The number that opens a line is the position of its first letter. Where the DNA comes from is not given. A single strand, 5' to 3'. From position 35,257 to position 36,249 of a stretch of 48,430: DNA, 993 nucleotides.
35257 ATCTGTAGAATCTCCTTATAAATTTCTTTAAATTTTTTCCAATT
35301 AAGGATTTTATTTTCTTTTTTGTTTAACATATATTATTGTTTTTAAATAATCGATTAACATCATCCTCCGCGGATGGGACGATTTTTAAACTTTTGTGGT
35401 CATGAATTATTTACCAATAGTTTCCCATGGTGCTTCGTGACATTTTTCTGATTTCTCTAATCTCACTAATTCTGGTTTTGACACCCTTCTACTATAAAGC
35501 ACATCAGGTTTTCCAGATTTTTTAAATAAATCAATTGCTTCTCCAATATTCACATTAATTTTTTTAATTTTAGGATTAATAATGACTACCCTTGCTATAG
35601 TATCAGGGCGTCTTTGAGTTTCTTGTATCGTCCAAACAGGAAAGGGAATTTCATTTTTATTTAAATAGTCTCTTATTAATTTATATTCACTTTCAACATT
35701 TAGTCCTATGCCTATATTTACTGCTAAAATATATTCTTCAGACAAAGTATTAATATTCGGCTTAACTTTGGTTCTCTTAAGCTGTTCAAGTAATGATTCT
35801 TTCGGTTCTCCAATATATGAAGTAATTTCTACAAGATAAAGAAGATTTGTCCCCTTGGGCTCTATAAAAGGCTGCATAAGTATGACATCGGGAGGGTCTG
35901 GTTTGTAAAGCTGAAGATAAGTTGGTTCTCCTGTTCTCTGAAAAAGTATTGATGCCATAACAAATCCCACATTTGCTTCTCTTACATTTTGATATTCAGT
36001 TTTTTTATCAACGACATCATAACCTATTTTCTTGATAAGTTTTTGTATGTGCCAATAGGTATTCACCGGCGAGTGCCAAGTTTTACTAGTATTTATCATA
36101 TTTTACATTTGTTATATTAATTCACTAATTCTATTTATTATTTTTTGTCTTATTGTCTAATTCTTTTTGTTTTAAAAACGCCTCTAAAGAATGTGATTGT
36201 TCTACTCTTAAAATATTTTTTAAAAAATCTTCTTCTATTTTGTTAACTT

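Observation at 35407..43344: Four-gene operon: PLD-nuclease/SNF2-helicase fusion, PglX/DrmMI-like adenine methylase and two unknown proteins (candidate undescribed defence system)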

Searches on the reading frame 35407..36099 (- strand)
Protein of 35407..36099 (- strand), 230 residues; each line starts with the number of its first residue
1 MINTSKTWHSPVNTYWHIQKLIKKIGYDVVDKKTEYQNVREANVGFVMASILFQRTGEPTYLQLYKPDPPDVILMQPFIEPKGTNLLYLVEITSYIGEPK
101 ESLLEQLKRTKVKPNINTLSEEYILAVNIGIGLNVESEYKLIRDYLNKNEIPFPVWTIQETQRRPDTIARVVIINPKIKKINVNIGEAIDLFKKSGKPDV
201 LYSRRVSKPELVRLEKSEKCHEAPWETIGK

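Call 5: search_protein_families(library=pfam, proteins=[window:35407-36099:-], max_evalue=0.01)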
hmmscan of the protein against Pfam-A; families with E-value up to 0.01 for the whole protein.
window:35407-36099:- (230 aa): 1 family
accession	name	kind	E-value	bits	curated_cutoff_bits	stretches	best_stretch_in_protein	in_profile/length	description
PF16986.11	CzcE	-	0.00069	20.2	30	1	165-191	9-35/81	Heavy-metal resistance protein CzcE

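Call 6: search_protein_families(library=padloc, proteins=[window:35407-36099:-], max_evalue=0.01)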
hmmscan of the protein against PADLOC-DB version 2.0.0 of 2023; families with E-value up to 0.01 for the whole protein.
window:35407-36099:- (230 aa): 0 families

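Call 7: search_protein_families(library=ncbifam, proteins=[window:35407-36099:-], max_evalue=0.01)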
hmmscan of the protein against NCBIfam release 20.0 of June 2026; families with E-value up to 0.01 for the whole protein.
window:35407-36099:- (230 aa): 0 families

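Call 12: find_homologous_proteins(query=window:35407-36099:-)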
Query window:35407-36099:- (230 aa): 55 proteins with E <= 0.001 among 252 candidates.
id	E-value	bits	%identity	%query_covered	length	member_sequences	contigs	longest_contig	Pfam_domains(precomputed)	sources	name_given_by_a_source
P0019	1.3e-148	511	100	100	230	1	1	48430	-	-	-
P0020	1.6e-115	402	76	100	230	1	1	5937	-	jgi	jgi:hypothetical protein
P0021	9.2e-93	328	64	100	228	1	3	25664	-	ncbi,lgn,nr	ncbi:MAG: hypothetical protein PHI53_03670 [Candidatus Pacebacteria bacterium]|nr:hypothetical prote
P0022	1.0e-91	325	63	100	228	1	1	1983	-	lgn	-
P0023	2.7e-91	323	63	100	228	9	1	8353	-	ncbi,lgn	-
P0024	3.5e-90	320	61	100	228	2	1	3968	-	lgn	-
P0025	4.7e-87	309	62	100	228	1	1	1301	-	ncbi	-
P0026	3.9e-85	303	60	100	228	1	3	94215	-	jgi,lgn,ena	-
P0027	9.8e-85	302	62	100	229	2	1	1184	-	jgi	-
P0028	1.9e-84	301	62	100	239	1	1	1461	-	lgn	-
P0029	4.6e-84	300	60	100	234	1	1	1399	-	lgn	-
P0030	1.1e-82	295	62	100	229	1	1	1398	-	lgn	-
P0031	1.6e-82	294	59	100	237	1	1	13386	-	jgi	jgi:hypothetical protein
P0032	2.7e-82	294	61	100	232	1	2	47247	-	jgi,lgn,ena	-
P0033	4.7e-82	293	59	100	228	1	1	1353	-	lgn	-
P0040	2.8e-76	274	54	100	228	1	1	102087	-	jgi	jgi:hypothetical protein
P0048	4.8e-70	254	50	99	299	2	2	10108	PF12728.14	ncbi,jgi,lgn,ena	-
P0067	1.1e-40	158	41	99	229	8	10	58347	-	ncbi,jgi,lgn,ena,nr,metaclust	ncbi:MAG: hypothetical protein A2857_03735 [Candidatus Levybacteria bacterium RIFCSPHIGHO2_01_FULL_3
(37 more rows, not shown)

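Call 17: find_encoding_contigs(protein=P0021, flank=10000, max_places=2)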
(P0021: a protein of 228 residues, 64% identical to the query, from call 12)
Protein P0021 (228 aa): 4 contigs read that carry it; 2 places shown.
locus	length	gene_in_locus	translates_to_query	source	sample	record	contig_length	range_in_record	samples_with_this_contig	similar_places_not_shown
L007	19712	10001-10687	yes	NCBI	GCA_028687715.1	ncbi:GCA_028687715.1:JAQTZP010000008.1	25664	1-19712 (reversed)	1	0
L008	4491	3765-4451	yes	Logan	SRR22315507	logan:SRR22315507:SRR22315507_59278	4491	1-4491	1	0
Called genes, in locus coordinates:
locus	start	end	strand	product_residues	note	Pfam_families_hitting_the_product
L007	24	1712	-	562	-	PF00239:Resolvase, PF07508:Recombinase, PF13408:Zn_ribbon_recom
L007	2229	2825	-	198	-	PF13730:HTH_36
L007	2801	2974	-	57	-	-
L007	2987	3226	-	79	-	PF18903:DUF5659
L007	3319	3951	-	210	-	-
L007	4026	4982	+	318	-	-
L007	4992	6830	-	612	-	PF01726:LexA_DNA_bind, PF20473:MmeI_Mtase (faint), PF00717:Peptidase_S24, PF02384:N6_Mtase, PF05175:MTS, PF07669:Eco57I, PF13847:Methyltransf_31 (weak), PF13649:Methyltransf_25 (weak), +1 more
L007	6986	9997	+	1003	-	PF04607:RelA_SpoT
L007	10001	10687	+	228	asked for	-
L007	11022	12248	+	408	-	-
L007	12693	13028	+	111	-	-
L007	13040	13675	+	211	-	-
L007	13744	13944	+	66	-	-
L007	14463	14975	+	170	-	-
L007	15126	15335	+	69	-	-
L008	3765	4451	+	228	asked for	-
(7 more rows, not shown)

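Call 18: find_encoding_contigs(protein=P0026, flank=10000, max_places=2)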
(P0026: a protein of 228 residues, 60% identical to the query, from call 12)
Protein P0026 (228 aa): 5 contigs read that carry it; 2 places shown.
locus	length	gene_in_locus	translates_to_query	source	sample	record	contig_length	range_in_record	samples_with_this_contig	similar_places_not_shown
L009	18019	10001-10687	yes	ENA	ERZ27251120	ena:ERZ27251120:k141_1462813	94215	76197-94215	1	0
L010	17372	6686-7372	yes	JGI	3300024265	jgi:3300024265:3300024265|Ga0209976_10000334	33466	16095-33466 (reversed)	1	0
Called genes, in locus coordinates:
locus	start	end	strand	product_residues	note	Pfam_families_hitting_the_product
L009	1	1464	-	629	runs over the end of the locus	PF01871:AMMECR1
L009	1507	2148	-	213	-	PF01966:HD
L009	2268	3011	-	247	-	-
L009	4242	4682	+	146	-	-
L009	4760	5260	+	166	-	-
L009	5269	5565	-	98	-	-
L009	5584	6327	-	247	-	-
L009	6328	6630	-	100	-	PF20619:DUF6804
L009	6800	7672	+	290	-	PF04488:Gly_transf_sug (weak)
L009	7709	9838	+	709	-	PF01755:Glyco_transf_25, PF00722:Glyco_hydro_16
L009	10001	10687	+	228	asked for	-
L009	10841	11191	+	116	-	-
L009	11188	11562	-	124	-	-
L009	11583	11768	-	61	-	-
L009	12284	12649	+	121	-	-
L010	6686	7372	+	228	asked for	-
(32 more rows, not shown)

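Call 19: find_encoding_contigs(protein=P0040, flank=10000, max_places=2)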
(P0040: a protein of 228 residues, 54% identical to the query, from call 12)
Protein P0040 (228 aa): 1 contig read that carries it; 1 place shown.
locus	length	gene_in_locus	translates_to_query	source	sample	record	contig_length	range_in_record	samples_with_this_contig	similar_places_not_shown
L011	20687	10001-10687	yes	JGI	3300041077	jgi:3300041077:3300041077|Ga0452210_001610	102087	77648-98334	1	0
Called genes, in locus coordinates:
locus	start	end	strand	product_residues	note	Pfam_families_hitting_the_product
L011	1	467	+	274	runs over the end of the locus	PF00480:ROK, PF02685:Glucokinase (faint)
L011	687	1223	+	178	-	PF00230:MIP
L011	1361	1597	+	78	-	-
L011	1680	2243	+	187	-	-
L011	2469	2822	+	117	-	-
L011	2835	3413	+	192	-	-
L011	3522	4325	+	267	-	PF00756:Esterase (weak), PF07819:PGAP1 (weak), PF00561:Abhydrolase_1 (weak)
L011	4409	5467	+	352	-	PF19077:Big_13 (weak)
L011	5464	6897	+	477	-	PF00512:HisKA, PF02518:HATPase_c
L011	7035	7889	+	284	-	PF01734:Patatin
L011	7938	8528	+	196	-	PF00300:His_Phos_1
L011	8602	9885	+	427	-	PF05496:RuvB_N, PF13173:AAA_14 (weak), PF00004:AAA, PF07728:AAA_5 (faint), PF16193:AAA_assoc_2, PF12002:MgsA_C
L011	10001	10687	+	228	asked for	-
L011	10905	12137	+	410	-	PF21269:TreT_GT1, PF00534:Glycos_transf_1, PF13692:Glyco_trans_1_4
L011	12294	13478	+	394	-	PF05221:AdoHcyase, PF00670:AdoHcyase_NAD, PF02826:2-Hacid_dh_C (weak), PF07991:KARI_N (weak)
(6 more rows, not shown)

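Call 24: search_solved_structures(query=window:35407-36099:-, max_evalue=10)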
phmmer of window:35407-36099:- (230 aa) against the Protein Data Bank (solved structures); distinct sequences matched with E-value up to 10: 1.
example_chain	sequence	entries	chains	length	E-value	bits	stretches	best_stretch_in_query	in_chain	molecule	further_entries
1dd3_A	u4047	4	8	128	0.77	12.5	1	181-217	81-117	50S RIBOSOMAL PROTEIN L7/L12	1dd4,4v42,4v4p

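Call 37: predict_structure(alignment_id=A2)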
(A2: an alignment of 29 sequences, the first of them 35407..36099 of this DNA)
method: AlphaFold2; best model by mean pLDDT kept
length: 230 residues; sequences in the alignment: 29
mean_pLDDT: 90.3   pTM: 0.87
mean pLDDT of the five models: 90.3, 89.8, 89.8, 89.7, 89.5
residues with pLDDT >= 90: 147; 70-90: 78; 50-70: 5; < 50: 0
segments of 3 or more residues with pLDDT < 50: none
pLDDT, mean of each block of 10 residues (from residue 1): 85 96 92 91 96 91 88 90 89 91 91 73 92 92 94 94 88 96 93 91 88 86 91
secondary structure, 60 per line:
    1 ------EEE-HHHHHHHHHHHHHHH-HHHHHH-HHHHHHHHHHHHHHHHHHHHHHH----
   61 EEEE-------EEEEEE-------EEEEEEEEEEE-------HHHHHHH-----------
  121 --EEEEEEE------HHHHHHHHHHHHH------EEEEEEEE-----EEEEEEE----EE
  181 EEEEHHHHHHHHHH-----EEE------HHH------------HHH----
elements in order: E7-9 H11-25 H27-32 H34-56 E61-64 E72-77 E85-95 H103-109 E123-129 H136-148 E155-162 E168-174 E179-184 H185-194 E200-202

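Call 46: fold_search(model_id=the predicted structure, library=pdb)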
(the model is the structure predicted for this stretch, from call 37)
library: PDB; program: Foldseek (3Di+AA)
matches with E <= 10: 1056; with E <= 0.001: 0
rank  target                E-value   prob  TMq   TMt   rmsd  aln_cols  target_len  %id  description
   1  5csk_A                2.6e-03  0.94  0.35  0.06   7.2       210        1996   13  Crystal structure of yeast acetyl-CoA carboxylase, unbiotinylated (released 2015-10-28)
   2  5trc_A                4.0e-03  0.87  0.30  0.19   7.6       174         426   10  Crystal structure of phosphorylated AC3-AC5 domains of yeast acetyl-CoA carboxylase (released 2016-12-07)
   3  5trc_B                1.0e-02  0.89  0.27  0.18   6.6       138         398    9  Crystal structure of phosphorylated AC3-AC5 domains of yeast acetyl-CoA carboxylase (released 2016-12-07)
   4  2gk4_B                1.1e-02  0.90  0.22  0.23  14.3       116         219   16  The Crystal Structure of the DNA/Pantothenate Metabolism Flavoprotein from Streptococcus pneumoniae (released 2006-05-02)
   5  5csl_A                1.3e-02  0.72  0.30  0.05   9.4       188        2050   10  Crystal structure of the 500 kD yeast acetyl-CoA carboxylase holoenzyme dimer (released 2015-10-28)
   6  5csl_B                1.4e-02  0.72  0.32  0.06   9.5       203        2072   12  Crystal structure of the 500 kD yeast acetyl-CoA carboxylase holoenzyme dimer (released 2015-10-28)
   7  5cs4_A                1.5e-02  0.82  0.28  0.18   6.4       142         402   10  Crystal structure of domains AC3-AC5 of yeast acetyl-CoA carboxylase (released 2015-10-28)
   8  9jsz_J                1.5e-02  0.30  0.21  0.15   9.6       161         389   13  active NbaSPARDA complexes (released 2025-04-02)
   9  9wpo_D                1.8e-02  0.15  0.20  0.19  17.3       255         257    6  Crystal structure of the nitrilase superfamily protein CJ1056C from Campylobacter jejuni in space group P21 (released 2025-10-08)
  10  5i6g_B                2.7e-02  0.75  0.27  0.08   7.0       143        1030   12  Crystal structure of C-terminal variant 2 of Chaetomium thermophilum acetyl-CoA carboxylase (released 2016-04-20)
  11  5i6g_A                2.8e-02  0.89  0.29  0.08   6.2       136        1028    9  Crystal structure of C-terminal variant 2 of Chaetomium thermophilum acetyl-CoA carboxylase (released 2016-04-20)
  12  5i6f_B                3.2e-02  0.69  0.27  0.08   7.1       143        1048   12  Crystal structure of C-terminal variant 1 of Chaetomium thermophilum acetyl-CoA carboxylase (released 2016-04-20)
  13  5h8l_H                3.4e-02  0.28  0.26  0.23  16.6       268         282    9  Crystal structure of Medicago truncatula N-carbamoylputrescine amidohydrolase (MtCPA) C158S mutant in complex with put (released 2016-04-20)
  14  9wpn_D                3.6e-02  0.20  0.23  0.22  16.3       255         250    6  Crystal structure of the nitrilase superfamily protein CJ1056C from Campylobacter jejuni in space group P212121 (released 2025-10-08)
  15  1ob9                  3.8e-02  0.23  0.17  0.26  10.1       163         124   13  Holliday Junction Resolving Enzyme (released 2004-10-15)
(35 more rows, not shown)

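Call 62: search_protein_families(library=pfam, alignment_id=A2, max_evalue=10)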
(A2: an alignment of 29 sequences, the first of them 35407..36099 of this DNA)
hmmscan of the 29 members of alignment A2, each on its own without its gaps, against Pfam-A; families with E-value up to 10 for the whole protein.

A. member 1, window:35407-36099:- (230 aa): 2 families
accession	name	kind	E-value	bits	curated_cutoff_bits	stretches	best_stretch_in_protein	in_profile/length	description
PF16986.11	CzcE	-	0.00069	20.2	30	1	165-191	9-35/81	Heavy-metal resistance protein CzcE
PF03793.24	PASTA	-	0.16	12.4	23.2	1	90-120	1-29/64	PASTA domain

B. families by the number of members that match (of 29 scanned): 21 families
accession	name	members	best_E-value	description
PF12728.13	HTH_17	4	8.4e-14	Helix-turn-helix domain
PF13411.12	MerR_1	4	0.0015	MerR HTH family regulatory protein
PF13338.12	AbiEi_4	3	0.0084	Transcriptional regulator, AbiEi antitoxin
PF13629.12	T2SS-T3SS_pil_N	3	0.025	Pilus formation protein N terminal region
PF16986.11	CzcE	2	0.00069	Heavy-metal resistance protein CzcE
PF00376.29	MerR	2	0.0014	MerR family regulatory protein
PF07393.17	Sec10_HB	1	0.012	Exocyst complex component Sec10-like, alpha-helical bundle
PF23219.2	LAMB1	1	0.021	LAMB1-4 helical domain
PF19157.5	DUF5839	1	0.022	Family of unknown function (DUF5839)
PF05192.23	MutS_III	1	0.03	MutS domain III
PF06956.16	RtcR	1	0.07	Regulator of RNA terminal phosphate cyclase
PF08630.15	Dfp1_Him1_M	1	0.08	Dfp1/Him1, central region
PF09612.15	HtrL_YibB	1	0.086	Bacterial protein of unknown function (HtrL_YibB)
PF01325.25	Fe_dep_repress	1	0.09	Iron dependent repressor, N-terminal DNA binding domain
PF21476.4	PF0610-like_N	1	0.12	PF0610-like, N-terminal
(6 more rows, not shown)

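Call 75: find_encoding_contigs(protein=P0067, flank=8000, max_places=3)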
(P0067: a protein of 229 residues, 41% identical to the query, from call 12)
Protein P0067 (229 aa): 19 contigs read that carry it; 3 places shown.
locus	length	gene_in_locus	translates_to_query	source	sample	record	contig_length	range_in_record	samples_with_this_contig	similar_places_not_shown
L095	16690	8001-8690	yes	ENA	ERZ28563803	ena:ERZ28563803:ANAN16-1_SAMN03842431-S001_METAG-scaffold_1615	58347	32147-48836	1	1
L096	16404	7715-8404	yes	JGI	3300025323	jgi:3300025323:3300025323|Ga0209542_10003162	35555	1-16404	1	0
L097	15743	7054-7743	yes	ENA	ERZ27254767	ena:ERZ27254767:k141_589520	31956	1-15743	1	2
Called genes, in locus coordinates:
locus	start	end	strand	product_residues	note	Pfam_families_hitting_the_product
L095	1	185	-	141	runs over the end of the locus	PF03592:Terminase_2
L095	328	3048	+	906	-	PF04313:HSDR_N, PF00270:DEAD, PF04851:ResIII, PF18766:SWI2_SNF2, PF00271:Helicase_C, PF08463:EcoEI_R_C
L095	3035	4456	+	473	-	PF12161:HsdM_N, PF02384:N6_Mtase, PF07669:Eco57I (weak)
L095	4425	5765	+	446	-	PF01420:Methylase_S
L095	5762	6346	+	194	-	-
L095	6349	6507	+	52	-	-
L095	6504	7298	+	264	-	-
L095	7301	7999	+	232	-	-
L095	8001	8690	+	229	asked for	-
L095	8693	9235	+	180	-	-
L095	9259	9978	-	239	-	PF17419:MauJ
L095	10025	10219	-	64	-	PF12728:HTH_17, PF13411:MerR_1, PF00376:MerR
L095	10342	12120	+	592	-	PF00239:Resolvase, PF07508:Recombinase, PF13408:Zn_ribbon_recom (weak)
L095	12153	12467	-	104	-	PF01541:GIY-YIG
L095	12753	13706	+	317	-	PF00535:Glycos_transf_2, PF10111:Glyco_tranf_2_2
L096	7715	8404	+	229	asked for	-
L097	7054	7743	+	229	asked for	-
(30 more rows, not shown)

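Call 76: find_encoding_contigs(protein=P0048, flank=8000, max_places=2)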
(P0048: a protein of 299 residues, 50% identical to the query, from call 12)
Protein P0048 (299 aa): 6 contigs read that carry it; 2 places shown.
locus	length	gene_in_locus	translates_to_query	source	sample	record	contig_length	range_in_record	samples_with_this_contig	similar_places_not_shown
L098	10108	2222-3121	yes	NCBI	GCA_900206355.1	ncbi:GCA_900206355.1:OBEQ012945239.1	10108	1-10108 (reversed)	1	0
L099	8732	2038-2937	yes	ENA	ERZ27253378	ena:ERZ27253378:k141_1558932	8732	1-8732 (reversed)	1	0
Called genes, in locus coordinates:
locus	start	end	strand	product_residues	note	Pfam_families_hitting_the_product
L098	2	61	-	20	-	?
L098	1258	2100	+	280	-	-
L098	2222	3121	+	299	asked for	PF12728:HTH_17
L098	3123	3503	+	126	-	-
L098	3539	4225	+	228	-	-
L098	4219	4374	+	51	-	-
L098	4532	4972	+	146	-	PF00239:Resolvase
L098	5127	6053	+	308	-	PF00389:2-Hacid_dh, PF02826:2-Hacid_dh_C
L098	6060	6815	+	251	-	PF00106:adh_short, PF08659:KR, PF13561:adh_short_C2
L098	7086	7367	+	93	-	-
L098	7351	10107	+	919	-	?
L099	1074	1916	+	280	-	-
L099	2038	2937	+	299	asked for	PF12728:HTH_17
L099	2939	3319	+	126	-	-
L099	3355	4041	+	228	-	-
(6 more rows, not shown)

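Call 80: find_related_loci(query=A2, collection=viral_contigs, flank=8000)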
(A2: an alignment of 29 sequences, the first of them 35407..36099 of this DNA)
Query A2 (230 aa) in viral_contigs; peptide patterns used: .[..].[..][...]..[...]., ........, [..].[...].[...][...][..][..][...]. (x = any residue, [..] = any of these).
43 stretches matched a pattern, but none encodes a relative of the query by tblastn (E <= 1e-3).
